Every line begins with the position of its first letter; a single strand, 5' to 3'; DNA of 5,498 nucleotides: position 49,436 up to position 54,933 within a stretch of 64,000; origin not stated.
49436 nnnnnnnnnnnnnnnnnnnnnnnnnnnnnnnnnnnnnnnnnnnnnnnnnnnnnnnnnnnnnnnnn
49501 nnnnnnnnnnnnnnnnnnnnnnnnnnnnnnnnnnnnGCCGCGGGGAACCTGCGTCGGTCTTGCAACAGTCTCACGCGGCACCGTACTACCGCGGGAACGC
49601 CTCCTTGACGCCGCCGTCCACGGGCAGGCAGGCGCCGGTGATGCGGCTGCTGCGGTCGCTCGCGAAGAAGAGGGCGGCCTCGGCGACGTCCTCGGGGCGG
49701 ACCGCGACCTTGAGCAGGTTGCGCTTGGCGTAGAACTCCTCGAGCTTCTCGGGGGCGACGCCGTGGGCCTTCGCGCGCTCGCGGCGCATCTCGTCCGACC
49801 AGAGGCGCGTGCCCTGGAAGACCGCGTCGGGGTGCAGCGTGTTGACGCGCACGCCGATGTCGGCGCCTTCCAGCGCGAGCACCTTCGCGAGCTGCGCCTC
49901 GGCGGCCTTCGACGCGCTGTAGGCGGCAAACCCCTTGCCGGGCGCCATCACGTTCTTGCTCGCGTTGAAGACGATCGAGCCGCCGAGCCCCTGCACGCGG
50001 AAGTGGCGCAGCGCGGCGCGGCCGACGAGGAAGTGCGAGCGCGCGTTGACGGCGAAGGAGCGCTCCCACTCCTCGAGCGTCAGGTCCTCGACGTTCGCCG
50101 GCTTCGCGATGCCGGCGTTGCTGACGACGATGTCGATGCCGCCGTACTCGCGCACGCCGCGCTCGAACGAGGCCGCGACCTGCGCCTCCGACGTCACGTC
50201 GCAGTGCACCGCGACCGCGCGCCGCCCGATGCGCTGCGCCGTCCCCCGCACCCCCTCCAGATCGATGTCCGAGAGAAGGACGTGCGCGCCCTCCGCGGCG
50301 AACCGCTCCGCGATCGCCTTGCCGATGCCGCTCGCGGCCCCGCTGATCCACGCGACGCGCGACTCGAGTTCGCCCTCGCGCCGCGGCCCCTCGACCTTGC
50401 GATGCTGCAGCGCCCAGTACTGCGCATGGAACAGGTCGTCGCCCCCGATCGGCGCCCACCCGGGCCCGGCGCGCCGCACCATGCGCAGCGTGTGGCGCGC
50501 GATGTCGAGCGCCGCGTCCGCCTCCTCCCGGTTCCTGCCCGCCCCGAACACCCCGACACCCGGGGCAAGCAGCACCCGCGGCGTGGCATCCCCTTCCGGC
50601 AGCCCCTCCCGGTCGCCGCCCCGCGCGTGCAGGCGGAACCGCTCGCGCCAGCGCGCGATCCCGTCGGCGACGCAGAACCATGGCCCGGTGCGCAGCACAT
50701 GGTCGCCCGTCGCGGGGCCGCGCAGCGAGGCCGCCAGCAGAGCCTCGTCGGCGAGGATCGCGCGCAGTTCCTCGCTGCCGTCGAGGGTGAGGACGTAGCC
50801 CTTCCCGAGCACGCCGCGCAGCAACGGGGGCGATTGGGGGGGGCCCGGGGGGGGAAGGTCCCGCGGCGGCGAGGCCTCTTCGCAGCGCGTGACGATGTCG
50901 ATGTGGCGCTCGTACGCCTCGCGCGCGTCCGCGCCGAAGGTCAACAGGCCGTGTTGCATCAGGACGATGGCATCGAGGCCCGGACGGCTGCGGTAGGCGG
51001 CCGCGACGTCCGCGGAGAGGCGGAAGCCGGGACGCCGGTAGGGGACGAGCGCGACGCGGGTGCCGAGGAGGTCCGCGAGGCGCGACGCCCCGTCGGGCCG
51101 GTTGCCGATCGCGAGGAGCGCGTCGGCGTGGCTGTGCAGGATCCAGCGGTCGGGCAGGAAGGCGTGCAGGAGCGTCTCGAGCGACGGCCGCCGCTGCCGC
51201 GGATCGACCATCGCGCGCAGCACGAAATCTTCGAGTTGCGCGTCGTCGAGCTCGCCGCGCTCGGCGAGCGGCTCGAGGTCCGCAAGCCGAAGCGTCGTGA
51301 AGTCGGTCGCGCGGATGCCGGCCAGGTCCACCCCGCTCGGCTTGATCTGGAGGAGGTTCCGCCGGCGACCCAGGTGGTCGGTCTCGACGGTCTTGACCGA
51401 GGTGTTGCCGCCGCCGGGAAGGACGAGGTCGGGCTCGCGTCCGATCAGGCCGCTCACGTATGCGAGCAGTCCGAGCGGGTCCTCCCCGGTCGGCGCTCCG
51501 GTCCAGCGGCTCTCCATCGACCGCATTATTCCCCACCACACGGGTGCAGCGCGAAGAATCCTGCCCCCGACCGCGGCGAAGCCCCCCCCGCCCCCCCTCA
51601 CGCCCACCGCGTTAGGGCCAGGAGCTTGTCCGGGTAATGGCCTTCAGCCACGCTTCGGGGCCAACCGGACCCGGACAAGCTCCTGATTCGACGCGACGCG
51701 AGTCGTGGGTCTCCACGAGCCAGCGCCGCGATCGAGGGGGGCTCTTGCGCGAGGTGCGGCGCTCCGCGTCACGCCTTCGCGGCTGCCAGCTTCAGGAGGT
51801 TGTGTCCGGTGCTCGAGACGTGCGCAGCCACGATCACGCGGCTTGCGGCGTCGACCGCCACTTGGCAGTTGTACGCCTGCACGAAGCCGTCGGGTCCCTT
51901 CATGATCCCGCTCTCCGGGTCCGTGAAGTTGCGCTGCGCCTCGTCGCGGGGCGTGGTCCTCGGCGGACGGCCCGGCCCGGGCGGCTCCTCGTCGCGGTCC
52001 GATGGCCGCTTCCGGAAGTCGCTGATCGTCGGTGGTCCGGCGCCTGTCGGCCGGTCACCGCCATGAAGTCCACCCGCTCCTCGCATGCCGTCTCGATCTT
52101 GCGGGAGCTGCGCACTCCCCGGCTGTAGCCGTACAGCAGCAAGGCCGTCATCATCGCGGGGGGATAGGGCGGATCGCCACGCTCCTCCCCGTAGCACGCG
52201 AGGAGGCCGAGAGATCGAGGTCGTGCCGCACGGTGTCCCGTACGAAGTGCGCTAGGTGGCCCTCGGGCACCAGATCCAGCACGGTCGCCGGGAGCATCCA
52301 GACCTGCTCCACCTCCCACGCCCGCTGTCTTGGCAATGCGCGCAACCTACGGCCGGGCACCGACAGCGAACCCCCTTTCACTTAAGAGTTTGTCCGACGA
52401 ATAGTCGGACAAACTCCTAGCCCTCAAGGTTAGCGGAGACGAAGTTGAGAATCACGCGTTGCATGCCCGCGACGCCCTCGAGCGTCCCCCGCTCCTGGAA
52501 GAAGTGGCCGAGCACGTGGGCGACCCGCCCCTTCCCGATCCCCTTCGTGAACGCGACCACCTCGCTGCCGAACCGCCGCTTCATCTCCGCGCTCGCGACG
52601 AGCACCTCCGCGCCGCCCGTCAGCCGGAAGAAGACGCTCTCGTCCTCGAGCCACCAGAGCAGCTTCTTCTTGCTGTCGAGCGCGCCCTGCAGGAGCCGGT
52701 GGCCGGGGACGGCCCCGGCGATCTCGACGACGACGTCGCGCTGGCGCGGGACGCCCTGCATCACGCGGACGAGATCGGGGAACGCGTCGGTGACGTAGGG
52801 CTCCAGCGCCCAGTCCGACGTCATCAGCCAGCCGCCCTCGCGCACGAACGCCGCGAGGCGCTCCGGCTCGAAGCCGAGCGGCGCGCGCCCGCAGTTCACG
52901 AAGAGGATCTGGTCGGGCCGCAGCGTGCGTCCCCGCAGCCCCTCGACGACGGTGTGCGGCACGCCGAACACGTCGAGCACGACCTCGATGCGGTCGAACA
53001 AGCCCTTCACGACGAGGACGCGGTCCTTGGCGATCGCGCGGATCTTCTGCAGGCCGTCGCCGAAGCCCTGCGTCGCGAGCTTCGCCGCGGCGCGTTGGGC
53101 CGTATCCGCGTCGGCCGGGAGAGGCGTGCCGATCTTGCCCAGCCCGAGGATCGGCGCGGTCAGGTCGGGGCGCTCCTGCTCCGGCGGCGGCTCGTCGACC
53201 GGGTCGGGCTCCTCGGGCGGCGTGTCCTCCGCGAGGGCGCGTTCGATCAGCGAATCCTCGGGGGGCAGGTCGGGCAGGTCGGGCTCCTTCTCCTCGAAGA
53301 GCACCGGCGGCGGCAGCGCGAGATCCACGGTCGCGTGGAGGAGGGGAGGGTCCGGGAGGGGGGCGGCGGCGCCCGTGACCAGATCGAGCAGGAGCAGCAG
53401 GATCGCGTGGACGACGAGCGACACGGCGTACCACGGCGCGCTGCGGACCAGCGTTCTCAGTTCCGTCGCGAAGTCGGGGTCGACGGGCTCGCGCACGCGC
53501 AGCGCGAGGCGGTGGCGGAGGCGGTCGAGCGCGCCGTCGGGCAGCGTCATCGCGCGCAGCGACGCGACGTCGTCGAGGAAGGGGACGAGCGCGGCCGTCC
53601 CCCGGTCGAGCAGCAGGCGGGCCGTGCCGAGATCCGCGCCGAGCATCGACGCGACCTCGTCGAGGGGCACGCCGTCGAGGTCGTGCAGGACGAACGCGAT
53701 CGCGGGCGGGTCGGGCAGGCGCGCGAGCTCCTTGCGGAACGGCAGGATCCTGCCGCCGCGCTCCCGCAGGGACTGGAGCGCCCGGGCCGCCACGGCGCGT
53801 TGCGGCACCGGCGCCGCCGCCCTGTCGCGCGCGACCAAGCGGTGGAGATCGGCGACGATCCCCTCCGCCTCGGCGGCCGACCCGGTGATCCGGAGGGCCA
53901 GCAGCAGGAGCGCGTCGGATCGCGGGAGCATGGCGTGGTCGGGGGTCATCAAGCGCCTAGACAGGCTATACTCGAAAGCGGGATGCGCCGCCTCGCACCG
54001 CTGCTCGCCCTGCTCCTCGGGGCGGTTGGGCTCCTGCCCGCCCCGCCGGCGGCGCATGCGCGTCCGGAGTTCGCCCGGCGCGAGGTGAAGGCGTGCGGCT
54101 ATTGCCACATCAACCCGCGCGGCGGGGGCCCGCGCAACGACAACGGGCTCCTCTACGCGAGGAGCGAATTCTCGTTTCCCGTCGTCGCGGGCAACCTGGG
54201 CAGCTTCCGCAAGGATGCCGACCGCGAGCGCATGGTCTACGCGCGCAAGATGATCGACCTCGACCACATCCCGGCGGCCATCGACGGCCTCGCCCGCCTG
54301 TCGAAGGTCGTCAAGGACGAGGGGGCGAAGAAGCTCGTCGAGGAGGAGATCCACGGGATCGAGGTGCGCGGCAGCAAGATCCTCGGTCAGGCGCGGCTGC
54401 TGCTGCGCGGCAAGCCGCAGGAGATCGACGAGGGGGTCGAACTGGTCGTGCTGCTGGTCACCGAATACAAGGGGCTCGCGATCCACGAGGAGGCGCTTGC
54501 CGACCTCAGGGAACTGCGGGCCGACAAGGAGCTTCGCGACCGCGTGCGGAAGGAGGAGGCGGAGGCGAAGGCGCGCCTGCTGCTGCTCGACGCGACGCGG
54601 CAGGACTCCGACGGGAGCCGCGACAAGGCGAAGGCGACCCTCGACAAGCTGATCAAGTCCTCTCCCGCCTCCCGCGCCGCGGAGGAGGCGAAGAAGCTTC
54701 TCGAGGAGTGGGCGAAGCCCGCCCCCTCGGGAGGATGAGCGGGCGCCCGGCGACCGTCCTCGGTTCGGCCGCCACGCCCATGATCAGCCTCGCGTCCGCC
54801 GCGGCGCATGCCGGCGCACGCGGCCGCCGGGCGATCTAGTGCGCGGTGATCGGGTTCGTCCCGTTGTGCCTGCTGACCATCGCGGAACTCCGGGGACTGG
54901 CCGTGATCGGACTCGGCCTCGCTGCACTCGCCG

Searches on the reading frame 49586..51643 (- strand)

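Call 8: search_protein_families(library=pfam, proteins=[window:49586-51643:-], max_evalue=0.01)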
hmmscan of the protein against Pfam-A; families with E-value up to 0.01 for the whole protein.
window:49586-51643:- (685 aa): 4 families
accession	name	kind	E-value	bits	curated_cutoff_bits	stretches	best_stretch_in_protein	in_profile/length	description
PF13561.12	adh_short_C2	-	1.6e-52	178.9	27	1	435-679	1-235/236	Enoyl-(Acyl carrier protein) reductase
PF00106.31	adh_short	-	1.8e-44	152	26.6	1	430-608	2-182/195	short chain dehydrogenase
PF00596.27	Aldolase_II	-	5.1e-19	69.3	22.2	1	72-255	14-180/183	Class II Aldolase and Adducin N-terminal domain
PF08659.16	KR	-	1.7e-07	31.8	22.6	1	432-535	4-114/180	KR domain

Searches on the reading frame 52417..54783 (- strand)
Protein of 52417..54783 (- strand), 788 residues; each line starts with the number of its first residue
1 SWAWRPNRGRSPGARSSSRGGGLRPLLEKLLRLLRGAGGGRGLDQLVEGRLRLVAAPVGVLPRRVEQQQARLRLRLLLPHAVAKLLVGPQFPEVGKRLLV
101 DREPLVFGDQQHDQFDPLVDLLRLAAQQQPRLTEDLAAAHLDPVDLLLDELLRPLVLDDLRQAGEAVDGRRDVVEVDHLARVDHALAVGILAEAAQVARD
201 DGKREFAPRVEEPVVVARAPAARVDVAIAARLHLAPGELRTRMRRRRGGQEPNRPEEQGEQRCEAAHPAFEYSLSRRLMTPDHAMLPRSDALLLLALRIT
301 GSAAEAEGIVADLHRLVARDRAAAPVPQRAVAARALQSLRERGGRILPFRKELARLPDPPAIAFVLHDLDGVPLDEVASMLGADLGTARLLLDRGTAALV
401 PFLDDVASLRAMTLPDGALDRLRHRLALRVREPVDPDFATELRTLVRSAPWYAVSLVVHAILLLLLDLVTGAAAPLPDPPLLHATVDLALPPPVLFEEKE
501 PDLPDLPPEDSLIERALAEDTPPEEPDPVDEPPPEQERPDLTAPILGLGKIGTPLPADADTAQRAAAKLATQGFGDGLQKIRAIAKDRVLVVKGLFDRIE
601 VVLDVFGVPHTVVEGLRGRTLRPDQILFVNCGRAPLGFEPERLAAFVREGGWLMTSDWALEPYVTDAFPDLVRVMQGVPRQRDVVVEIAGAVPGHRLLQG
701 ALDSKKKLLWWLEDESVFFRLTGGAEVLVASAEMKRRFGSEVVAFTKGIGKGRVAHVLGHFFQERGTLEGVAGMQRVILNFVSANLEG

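Call 8: search_protein_families(library=pfam, proteins=[window:52417-54783:-], max_evalue=0.01)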
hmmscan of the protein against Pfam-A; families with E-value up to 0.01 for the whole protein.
window:52417-54783:- (788 aa): 1 family
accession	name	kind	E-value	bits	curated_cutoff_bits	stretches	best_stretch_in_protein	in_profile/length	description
PF08281.18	Sigma70_r4_2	-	5.5e-07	29.6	25.7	1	349-395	4-50/54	Sigma-70, region 4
